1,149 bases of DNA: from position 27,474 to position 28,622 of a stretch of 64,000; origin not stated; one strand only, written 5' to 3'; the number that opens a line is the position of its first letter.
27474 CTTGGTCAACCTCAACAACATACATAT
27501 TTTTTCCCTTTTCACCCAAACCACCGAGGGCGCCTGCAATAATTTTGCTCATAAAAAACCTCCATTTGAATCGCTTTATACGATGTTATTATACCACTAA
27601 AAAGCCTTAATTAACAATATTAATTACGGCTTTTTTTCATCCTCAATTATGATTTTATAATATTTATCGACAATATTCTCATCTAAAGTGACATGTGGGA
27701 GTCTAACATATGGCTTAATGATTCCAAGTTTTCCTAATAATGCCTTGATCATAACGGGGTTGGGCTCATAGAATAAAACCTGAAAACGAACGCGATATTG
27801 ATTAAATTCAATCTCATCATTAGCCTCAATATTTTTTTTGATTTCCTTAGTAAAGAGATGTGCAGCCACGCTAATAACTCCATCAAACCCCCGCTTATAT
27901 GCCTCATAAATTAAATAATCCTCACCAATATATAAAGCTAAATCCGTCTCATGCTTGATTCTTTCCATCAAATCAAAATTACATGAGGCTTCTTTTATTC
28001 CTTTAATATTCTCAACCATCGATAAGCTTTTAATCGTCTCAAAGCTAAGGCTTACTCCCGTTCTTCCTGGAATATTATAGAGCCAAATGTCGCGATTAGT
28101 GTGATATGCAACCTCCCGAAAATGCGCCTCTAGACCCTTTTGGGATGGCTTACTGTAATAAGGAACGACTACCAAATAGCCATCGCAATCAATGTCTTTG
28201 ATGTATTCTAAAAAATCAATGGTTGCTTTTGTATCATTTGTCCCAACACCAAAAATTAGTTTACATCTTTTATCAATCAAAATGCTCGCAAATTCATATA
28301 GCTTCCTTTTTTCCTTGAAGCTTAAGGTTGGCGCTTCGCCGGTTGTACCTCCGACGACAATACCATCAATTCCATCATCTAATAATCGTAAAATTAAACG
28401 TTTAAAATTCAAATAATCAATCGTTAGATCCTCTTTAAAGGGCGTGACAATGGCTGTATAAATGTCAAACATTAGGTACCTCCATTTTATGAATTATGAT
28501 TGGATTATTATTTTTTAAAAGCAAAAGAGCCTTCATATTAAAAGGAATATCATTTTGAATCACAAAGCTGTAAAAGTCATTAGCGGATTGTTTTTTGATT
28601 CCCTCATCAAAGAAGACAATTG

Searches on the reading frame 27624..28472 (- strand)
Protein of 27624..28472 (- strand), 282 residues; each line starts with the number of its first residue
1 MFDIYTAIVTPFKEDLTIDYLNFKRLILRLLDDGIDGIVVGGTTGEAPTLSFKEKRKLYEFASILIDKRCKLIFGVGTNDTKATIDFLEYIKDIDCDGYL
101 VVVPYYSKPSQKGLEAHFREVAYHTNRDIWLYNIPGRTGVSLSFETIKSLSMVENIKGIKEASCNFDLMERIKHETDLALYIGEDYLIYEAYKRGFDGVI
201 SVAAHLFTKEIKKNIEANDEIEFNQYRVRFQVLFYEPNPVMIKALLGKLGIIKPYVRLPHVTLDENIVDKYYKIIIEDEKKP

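Call 28: search_protein_families(library=pfam, proteins=[window:27624-28472:-], max_evalue=0.00001)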
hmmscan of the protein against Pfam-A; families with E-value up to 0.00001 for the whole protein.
window:27624-28472:- (282 aa): 1 family
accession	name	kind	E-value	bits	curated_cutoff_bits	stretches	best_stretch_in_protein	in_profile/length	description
PF00701.28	DHDPS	-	3.9e-66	223.2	22.1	1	4-275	5-286/289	Dihydrodipicolinate synthetase family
